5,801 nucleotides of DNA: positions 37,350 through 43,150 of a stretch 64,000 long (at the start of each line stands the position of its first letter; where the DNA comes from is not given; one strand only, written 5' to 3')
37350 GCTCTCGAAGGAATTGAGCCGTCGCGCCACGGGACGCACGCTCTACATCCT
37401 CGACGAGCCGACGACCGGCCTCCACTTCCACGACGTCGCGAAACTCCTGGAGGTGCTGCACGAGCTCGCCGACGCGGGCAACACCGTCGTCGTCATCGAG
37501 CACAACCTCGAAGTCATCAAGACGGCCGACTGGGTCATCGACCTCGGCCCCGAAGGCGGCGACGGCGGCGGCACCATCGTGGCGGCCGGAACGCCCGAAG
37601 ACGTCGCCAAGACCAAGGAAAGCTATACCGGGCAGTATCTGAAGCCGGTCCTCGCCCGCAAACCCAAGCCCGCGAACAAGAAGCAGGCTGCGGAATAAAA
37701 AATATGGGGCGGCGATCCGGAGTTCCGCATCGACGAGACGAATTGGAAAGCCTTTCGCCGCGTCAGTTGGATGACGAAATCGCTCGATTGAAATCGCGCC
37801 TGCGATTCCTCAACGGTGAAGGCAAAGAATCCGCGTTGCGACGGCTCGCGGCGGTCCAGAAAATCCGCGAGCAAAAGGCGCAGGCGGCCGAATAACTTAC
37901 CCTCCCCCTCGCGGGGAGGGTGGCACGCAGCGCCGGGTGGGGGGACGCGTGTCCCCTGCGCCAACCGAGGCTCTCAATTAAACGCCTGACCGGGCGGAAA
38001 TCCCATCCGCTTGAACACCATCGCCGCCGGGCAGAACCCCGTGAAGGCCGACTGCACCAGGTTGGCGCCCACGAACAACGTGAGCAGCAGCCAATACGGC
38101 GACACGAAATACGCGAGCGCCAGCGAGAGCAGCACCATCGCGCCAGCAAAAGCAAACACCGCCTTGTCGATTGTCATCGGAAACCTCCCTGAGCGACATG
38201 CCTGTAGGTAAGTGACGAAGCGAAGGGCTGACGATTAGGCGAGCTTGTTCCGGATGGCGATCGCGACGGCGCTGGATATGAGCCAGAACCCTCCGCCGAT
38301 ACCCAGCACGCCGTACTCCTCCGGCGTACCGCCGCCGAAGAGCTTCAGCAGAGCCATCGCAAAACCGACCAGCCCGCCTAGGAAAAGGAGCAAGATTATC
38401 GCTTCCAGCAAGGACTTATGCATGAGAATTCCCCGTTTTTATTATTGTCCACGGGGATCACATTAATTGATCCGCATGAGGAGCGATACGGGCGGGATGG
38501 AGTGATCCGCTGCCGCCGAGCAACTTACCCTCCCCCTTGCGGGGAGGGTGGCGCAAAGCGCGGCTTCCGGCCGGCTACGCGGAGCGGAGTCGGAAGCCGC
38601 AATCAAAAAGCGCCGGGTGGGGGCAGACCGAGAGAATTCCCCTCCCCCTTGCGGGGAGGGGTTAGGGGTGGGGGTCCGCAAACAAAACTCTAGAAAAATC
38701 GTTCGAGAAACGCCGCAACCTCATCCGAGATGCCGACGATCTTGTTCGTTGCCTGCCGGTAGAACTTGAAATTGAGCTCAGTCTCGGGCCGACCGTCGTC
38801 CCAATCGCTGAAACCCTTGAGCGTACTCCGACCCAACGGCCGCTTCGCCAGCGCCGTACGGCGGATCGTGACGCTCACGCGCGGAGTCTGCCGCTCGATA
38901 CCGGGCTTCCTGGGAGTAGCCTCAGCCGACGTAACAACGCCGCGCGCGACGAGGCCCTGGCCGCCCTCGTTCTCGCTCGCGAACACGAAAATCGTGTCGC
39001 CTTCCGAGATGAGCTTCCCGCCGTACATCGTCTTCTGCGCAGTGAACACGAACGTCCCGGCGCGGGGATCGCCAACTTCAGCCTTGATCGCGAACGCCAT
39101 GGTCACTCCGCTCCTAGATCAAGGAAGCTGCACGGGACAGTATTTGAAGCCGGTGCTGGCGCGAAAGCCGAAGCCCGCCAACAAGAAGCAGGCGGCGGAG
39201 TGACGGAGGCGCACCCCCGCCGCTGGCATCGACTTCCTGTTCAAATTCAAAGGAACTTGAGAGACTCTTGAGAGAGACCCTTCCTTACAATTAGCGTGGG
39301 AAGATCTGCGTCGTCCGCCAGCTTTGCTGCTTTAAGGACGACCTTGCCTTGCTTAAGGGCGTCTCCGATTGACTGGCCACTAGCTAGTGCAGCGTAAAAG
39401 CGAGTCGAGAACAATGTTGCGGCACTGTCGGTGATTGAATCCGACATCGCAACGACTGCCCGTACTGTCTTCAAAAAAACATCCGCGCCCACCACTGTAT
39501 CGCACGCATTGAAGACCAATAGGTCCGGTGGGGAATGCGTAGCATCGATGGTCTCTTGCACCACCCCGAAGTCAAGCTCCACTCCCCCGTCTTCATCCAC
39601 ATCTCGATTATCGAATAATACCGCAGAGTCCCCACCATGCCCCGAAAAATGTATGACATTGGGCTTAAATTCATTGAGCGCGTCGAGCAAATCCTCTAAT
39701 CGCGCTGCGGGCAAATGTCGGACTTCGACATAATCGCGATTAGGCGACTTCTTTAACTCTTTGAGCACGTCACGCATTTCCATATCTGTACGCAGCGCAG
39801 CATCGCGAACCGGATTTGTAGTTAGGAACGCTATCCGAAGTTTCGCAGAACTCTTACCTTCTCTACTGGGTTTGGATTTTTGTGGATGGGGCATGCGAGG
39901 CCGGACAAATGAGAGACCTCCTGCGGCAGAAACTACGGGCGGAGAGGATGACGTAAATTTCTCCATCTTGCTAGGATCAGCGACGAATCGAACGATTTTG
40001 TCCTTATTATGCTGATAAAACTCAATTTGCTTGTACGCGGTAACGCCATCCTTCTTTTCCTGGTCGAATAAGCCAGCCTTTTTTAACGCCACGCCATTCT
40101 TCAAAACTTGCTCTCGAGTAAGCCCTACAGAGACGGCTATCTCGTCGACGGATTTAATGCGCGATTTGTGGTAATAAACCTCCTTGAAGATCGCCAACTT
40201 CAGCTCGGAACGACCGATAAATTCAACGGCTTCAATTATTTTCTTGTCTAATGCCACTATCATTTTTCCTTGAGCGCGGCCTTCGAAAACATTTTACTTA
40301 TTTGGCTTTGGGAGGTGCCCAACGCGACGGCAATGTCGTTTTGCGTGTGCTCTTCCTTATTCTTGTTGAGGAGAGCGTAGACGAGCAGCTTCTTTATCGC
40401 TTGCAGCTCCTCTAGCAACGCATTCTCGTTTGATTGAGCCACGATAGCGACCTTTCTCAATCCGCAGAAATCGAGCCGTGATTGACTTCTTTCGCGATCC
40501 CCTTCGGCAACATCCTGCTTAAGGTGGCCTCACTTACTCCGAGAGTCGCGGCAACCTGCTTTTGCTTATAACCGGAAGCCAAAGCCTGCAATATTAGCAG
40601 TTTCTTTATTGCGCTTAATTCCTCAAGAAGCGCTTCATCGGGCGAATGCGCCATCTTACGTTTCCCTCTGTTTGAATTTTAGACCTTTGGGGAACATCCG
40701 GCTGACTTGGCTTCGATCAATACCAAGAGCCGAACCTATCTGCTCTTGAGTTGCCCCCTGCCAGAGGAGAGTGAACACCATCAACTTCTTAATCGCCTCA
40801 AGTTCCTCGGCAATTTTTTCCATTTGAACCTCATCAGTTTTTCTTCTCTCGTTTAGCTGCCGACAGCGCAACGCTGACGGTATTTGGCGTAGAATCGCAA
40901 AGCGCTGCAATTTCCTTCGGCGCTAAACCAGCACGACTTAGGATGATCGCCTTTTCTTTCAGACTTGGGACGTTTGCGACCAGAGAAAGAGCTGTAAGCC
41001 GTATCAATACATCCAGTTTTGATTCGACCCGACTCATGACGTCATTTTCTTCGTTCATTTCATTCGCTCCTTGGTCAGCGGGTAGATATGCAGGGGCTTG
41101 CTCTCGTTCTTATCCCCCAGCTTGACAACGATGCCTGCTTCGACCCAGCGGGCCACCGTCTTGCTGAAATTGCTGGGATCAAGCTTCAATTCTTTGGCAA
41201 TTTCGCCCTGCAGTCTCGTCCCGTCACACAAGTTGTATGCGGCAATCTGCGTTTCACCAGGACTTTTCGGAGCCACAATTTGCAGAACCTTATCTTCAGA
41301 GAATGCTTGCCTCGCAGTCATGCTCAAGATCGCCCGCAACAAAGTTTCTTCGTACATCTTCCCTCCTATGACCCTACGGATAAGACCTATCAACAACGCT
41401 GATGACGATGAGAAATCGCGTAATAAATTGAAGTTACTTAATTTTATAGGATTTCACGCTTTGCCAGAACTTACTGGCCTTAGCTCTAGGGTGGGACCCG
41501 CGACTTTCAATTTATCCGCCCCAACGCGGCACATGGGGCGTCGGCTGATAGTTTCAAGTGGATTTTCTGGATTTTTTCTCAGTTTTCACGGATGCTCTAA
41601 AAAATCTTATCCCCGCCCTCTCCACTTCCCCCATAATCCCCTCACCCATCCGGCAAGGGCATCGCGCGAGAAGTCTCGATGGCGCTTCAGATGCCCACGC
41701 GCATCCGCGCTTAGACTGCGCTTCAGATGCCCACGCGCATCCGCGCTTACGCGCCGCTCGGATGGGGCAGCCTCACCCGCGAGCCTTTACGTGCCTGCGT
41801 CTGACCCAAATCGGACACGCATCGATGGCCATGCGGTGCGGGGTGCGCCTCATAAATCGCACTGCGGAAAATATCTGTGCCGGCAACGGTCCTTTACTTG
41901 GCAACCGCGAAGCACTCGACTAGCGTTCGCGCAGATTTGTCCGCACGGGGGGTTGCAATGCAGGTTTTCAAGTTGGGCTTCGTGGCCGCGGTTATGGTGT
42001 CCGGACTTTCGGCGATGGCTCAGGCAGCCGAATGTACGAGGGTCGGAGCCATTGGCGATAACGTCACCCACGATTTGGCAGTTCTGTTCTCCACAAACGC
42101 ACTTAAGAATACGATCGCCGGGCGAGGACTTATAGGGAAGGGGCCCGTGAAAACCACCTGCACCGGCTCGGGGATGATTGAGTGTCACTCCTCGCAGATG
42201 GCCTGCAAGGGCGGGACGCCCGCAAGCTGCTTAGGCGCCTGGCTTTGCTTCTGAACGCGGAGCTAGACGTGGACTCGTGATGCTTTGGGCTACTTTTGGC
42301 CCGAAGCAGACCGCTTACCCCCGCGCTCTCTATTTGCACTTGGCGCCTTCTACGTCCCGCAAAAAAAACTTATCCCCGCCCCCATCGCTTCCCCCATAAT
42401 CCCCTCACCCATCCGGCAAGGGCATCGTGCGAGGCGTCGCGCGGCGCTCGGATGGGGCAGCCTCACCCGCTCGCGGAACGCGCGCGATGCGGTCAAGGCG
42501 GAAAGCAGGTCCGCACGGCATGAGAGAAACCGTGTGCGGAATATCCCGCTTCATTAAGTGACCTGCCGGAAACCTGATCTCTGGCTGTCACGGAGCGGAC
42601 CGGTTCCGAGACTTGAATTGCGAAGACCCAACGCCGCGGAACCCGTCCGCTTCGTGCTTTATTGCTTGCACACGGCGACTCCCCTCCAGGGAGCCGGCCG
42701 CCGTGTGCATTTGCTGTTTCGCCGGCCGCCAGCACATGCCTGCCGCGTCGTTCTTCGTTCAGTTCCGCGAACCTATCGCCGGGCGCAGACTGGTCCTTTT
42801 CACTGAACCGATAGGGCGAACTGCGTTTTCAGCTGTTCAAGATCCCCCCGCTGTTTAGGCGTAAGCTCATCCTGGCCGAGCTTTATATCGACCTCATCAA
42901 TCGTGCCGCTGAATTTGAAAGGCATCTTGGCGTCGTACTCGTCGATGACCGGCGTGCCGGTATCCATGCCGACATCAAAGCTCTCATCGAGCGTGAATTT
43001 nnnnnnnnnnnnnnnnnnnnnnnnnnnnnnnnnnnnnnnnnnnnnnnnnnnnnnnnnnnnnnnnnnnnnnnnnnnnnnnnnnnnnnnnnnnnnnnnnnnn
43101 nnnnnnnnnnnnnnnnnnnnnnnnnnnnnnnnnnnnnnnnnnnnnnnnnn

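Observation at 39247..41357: Six-gene operon: five small HTH proteins plus a wHTH-CHAT protease (candidate undescribed defence or signalling system)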

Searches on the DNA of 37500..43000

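Call 93: search_rna_families(source=window, start=37500, end=43000, threshold=evalue, max_evalue=0.1)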
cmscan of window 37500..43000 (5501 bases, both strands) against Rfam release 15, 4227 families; matches with E-value up to 0.1: 0.
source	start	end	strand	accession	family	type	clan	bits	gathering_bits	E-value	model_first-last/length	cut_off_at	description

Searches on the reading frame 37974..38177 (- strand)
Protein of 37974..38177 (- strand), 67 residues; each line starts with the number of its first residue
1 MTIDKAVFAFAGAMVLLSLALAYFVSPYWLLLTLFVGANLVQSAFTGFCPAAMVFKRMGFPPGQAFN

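Call 3: search_protein_families(library=pfam, proteins=[window:37974-38177:-], max_evalue=0.1)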
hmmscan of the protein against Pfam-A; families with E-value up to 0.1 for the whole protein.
window:37974-38177:- (67 aa): 2 families
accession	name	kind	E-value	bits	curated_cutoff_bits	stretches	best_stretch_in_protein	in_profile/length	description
PF11127.14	YgaP-like_TM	-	9.6e-12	45.3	25.3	1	2-56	7-59/66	Inner membrane protein YgaP-like, transmembrane domain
PF06803.17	DUF1232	-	0.086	13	23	0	14-27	2-15/37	Protein of unknown function (DUF1232)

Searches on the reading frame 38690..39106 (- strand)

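Call 3: search_protein_families(library=pfam, proteins=[window:38690-39106:-], max_evalue=0.1)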
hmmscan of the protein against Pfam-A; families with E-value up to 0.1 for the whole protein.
window:38690-39106:- (138 aa): 2 families
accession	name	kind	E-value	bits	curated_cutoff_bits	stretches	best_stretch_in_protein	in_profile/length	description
PF17715.6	DUF5560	-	0.021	14.7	25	1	53-109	26-81/165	Family of unknown function (DUF5560)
PF25269.1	DUF7867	-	0.077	12.8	27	0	17-59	230-272/283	Domain of unknown function (DUF7867)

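Call 4: search_protein_families(library=padloc, proteins=[window:38690-39106:-], max_evalue=0.1)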
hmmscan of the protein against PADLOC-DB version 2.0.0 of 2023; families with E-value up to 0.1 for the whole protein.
window:38690-39106:- (138 aa): 0 families

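Call 67: search_protein_families(library=ncbifam, proteins=[window:38690-39106:-], max_evalue=0.01)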
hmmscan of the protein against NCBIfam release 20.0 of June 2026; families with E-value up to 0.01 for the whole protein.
window:38690-39106:- (138 aa): 0 families

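Call 68: search_protein_families(library=phrogs, proteins=[window:38690-39106:-], max_evalue=0.01)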
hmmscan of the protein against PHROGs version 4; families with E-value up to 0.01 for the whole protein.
window:38690-39106:- (138 aa): 0 families
